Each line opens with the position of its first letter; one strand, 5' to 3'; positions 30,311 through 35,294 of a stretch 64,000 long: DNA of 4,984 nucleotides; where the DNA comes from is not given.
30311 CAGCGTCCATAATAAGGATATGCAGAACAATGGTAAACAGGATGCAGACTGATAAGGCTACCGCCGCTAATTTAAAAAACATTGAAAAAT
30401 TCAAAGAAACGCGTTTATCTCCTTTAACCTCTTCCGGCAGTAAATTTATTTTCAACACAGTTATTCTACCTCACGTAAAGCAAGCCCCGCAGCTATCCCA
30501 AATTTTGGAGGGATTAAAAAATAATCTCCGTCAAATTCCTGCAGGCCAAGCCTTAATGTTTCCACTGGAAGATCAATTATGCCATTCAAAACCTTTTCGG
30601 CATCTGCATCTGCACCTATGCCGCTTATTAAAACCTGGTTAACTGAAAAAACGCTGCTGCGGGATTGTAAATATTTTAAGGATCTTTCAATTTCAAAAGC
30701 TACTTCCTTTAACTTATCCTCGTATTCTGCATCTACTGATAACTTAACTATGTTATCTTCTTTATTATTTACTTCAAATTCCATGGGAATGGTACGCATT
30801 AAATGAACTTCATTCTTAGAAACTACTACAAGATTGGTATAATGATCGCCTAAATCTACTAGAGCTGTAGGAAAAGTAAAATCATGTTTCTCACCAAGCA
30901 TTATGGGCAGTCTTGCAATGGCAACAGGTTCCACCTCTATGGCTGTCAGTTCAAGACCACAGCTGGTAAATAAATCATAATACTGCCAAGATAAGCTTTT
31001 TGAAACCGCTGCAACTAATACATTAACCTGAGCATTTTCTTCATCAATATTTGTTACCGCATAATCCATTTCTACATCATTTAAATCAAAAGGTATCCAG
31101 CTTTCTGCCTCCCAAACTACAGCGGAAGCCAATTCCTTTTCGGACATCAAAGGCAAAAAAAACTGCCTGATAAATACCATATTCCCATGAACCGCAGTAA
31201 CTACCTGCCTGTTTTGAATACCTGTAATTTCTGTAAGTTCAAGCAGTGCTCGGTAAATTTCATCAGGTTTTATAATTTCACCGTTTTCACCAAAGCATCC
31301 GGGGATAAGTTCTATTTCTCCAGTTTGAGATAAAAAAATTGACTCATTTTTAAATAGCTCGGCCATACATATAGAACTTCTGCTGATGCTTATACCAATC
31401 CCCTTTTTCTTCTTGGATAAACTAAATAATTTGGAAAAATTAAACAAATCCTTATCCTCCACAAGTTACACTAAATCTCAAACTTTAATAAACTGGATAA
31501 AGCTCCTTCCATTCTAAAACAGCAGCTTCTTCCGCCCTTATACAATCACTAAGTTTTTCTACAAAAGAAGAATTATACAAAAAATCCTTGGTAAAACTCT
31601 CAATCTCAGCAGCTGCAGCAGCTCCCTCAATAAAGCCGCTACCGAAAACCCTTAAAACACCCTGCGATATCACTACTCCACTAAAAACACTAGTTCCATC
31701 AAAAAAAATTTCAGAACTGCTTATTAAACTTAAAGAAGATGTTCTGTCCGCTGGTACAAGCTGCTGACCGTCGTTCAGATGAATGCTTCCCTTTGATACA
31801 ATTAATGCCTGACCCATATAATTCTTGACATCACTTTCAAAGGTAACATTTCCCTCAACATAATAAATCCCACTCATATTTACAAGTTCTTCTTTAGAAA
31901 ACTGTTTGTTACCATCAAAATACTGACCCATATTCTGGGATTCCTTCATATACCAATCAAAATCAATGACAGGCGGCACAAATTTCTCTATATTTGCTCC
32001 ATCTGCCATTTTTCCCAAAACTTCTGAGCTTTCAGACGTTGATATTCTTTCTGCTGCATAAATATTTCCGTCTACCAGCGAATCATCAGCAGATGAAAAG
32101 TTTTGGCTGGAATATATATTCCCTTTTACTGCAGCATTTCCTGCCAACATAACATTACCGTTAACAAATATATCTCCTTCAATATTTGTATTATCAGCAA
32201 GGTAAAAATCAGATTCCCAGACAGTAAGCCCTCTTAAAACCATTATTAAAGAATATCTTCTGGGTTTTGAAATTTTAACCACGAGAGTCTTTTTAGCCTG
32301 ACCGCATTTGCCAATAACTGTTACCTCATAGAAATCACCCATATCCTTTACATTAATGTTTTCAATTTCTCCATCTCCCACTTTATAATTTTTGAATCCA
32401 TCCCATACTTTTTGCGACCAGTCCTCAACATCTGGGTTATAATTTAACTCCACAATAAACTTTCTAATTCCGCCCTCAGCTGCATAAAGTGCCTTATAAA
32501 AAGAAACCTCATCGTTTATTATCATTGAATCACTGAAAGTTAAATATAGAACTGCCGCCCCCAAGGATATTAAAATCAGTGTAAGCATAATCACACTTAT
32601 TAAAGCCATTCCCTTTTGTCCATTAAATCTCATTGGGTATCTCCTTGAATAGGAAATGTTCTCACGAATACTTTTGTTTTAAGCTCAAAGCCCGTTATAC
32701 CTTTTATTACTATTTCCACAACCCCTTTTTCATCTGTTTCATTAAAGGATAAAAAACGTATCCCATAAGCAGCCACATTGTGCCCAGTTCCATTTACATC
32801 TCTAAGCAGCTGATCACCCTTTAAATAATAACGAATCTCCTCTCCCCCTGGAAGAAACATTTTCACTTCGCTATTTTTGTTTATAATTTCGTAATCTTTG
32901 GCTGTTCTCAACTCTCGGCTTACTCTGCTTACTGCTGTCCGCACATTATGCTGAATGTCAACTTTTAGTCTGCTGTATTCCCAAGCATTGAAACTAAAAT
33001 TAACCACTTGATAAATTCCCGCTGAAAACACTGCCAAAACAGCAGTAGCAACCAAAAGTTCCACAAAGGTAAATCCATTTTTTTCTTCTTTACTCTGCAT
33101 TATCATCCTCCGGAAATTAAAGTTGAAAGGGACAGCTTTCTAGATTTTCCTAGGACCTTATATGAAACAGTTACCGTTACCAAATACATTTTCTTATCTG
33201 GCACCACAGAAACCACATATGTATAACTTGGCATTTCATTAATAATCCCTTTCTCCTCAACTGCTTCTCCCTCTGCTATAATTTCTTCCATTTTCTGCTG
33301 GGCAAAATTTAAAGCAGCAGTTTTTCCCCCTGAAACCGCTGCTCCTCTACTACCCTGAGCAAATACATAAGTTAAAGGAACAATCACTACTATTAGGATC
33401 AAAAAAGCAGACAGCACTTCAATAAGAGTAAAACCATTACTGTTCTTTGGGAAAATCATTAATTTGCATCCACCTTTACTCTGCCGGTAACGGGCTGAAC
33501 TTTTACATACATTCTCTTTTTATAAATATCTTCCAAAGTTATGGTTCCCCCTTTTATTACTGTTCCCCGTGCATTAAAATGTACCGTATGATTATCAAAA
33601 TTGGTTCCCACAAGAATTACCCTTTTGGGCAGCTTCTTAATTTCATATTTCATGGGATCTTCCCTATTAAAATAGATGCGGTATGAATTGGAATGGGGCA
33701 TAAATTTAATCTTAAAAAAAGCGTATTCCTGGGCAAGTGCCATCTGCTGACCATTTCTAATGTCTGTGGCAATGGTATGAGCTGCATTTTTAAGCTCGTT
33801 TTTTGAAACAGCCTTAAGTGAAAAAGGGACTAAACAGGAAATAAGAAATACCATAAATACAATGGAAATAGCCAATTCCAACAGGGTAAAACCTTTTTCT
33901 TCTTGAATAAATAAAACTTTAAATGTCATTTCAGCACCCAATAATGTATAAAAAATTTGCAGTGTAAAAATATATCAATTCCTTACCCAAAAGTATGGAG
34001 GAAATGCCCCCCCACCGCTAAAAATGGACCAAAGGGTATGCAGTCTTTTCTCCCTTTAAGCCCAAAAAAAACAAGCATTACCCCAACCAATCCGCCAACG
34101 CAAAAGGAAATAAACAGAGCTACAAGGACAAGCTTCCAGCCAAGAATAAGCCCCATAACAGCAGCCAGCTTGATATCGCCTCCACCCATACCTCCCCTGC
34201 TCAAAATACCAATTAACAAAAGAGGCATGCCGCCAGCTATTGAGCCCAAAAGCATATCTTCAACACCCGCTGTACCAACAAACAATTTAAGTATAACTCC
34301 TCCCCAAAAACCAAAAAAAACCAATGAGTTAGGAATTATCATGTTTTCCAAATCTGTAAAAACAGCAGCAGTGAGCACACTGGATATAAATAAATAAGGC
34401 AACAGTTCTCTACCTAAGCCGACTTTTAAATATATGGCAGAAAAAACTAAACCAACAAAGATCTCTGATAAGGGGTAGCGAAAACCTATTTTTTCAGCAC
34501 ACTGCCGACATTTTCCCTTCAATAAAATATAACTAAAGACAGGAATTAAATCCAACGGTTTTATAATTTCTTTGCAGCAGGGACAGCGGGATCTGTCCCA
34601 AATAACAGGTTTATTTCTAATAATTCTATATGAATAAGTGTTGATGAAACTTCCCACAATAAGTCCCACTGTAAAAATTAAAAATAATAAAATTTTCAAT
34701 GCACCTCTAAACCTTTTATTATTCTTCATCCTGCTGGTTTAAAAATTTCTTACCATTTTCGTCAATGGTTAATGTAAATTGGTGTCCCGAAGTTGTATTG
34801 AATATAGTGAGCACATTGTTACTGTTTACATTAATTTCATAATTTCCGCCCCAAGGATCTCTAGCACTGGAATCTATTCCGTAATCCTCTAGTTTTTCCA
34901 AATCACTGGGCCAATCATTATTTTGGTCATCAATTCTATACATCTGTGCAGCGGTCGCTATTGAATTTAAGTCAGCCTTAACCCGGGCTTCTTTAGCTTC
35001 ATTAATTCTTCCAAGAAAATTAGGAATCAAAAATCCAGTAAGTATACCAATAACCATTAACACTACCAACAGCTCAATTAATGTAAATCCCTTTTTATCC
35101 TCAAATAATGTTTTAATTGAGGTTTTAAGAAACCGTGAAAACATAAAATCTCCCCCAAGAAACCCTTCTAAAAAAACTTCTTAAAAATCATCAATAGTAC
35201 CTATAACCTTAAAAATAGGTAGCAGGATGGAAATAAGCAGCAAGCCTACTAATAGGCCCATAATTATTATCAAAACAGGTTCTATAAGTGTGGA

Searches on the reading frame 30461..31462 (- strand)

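Call 14: search_protein_families(library=ncbifam, proteins=[window:30461-31462:-], max_evalue=0.00001)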
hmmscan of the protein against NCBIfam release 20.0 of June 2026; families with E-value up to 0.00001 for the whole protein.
window:30461-31462:- (333 aa): 2 families
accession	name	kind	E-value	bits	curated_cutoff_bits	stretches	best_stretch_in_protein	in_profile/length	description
TIGR01175.1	pilM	subfamily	2.7e-32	112.1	133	1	17-332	1-348/348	type IV pilus assembly protein PilM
NF045709.1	Amuc_1101_fam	equivalog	1.7e-16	60.2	650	1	62-220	47-201/608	Amuc_1101 family PilM-like pilus complex protein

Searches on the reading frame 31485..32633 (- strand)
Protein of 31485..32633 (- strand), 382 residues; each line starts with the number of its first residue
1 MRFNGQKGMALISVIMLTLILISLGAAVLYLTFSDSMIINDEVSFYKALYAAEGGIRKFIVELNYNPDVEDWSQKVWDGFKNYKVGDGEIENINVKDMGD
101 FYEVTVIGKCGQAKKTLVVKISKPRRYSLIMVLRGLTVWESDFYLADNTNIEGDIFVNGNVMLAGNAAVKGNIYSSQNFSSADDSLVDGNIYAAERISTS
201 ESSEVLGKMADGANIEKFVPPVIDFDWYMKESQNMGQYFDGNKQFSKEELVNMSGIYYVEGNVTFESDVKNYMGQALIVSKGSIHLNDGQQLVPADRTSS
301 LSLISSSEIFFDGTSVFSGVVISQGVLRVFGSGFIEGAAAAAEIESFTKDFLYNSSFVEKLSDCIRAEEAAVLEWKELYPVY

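Call 14: search_protein_families(library=ncbifam, proteins=[window:31485-32633:-], max_evalue=0.00001)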
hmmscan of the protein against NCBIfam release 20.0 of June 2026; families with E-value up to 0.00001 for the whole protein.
window:31485-32633:- (382 aa): 0 families

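Call 47: search_protein_families(library=pfam, proteins=[window:31485-32633:-], max_evalue=0.001)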
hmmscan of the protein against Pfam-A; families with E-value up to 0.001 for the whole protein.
window:31485-32633:- (382 aa): 2 families
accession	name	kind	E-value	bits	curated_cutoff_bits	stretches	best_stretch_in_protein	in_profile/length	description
PF04519.19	Bactofilin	-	1.9e-05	25.3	27.9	0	146-198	4-69/98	Polymer-forming cytoskeletal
PF20597.4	pAdhesive_15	-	0.00095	19.6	23.8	0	141-286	14-163/254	Putative Ice-binding-like adhesive domain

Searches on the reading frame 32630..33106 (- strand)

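Call 14: search_protein_families(library=ncbifam, proteins=[window:32630-33106:-], max_evalue=0.00001)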
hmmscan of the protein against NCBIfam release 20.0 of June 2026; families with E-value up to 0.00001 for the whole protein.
window:32630-33106:- (158 aa): 4 families
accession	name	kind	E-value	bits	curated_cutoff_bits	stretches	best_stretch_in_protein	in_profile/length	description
NF041002.1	pilin_ComGF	equivalog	1.4e-10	41.5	80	1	10-132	2-124/139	competence type IV pilus minor pilin ComGF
TIGR01711.1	gspJ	equivalog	6.5e-06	26.1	64.85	1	11-70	2-61/192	type II secretion system minor pseudopilin GspJ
TIGR02599.1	TIGR02599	subfamily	7.1e-06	25.5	256.5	1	11-70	1-60/361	Verru_Chthon cassette protein C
TIGR02532.1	IV_pilin_GFxxxE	domain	7.6e-06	25.6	16.3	0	10-31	2-23/24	prepilin-type N-terminal cleavage/methylation domain-containing protein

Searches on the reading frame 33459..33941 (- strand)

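Call 14: search_protein_families(library=ncbifam, proteins=[window:33459-33941:-], max_evalue=0.00001)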
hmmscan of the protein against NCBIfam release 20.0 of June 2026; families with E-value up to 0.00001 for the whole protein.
window:33459-33941:- (160 aa): 1 family
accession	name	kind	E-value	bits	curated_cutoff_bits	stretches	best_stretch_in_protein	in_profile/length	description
NF040982.1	ComGD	equivalog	1.9e-12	47.8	70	1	15-138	1-120/139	competence type IV pilus minor pilin ComGD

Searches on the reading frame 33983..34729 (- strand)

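Call 14: search_protein_families(library=ncbifam, proteins=[window:33983-34729:-], max_evalue=0.00001)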
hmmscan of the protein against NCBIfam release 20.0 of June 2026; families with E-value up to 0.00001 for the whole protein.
window:33983-34729:- (248 aa): 0 families

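Call 45: search_protein_families(library=ncbifam, proteins=[window:33983-34729:-], max_evalue=0.001)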
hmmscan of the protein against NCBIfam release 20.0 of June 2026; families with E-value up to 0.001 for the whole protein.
window:33983-34729:- (248 aa): 0 families

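Call 47: search_protein_families(library=pfam, proteins=[window:33983-34729:-], max_evalue=0.001)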
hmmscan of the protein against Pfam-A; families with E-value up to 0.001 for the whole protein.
window:33983-34729:- (248 aa): 2 families
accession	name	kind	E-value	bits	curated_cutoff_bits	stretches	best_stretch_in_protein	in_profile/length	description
PF06750.18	A24_N_bact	-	8.2e-28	96.8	23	1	21-102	2-83/84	Bacterial Peptidase A24 N-terminal domain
PF01478.23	Peptidase_A24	-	7.7e-20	71.7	26.5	1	113-217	1-104/104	Type IV leader peptidase family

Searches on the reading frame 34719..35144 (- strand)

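Call 14: search_protein_families(library=ncbifam, proteins=[window:34719-35144:-], max_evalue=0.00001)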
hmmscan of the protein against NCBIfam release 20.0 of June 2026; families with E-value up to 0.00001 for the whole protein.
window:34719-35144:- (141 aa): 7 families
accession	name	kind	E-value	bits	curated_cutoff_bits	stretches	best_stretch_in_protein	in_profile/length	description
TIGR01710.1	typeII_sec_gspG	equivalog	2.2e-16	60.1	88.85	1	18-85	1-66/134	type II secretion system major pseudopilin GspG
NF040999.1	pilin_ComGC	equivalog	1.5e-11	44.3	75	1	17-84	1-68/84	competence type IV pilus major pilin ComGC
NF041775.1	typeIV_PilA_Myxo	equivalog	4.7e-09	36.5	400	1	17-69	10-62/214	type IV pilin protein PilA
TIGR02532.1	IV_pilin_GFxxxE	domain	3.7e-08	32.9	16.3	1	17-39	1-23/24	prepilin-type N-terminal cleavage/methylation domain-containing protein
NF041013.1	T4P_ComGE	equivalog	1.9e-07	31.1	49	1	17-74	3-61/83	competence type IV pilus minor pilin ComGE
TIGR01708.2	typeII_sec_gspH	equivalog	2.7e-07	30.7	80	1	18-45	2-29/169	type II secretion system minor pseudopilin GspH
NF007862.0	PRK10574.1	equivalog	4e-06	27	138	1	16-74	3-61/145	prepilin peptidase-dependent pilin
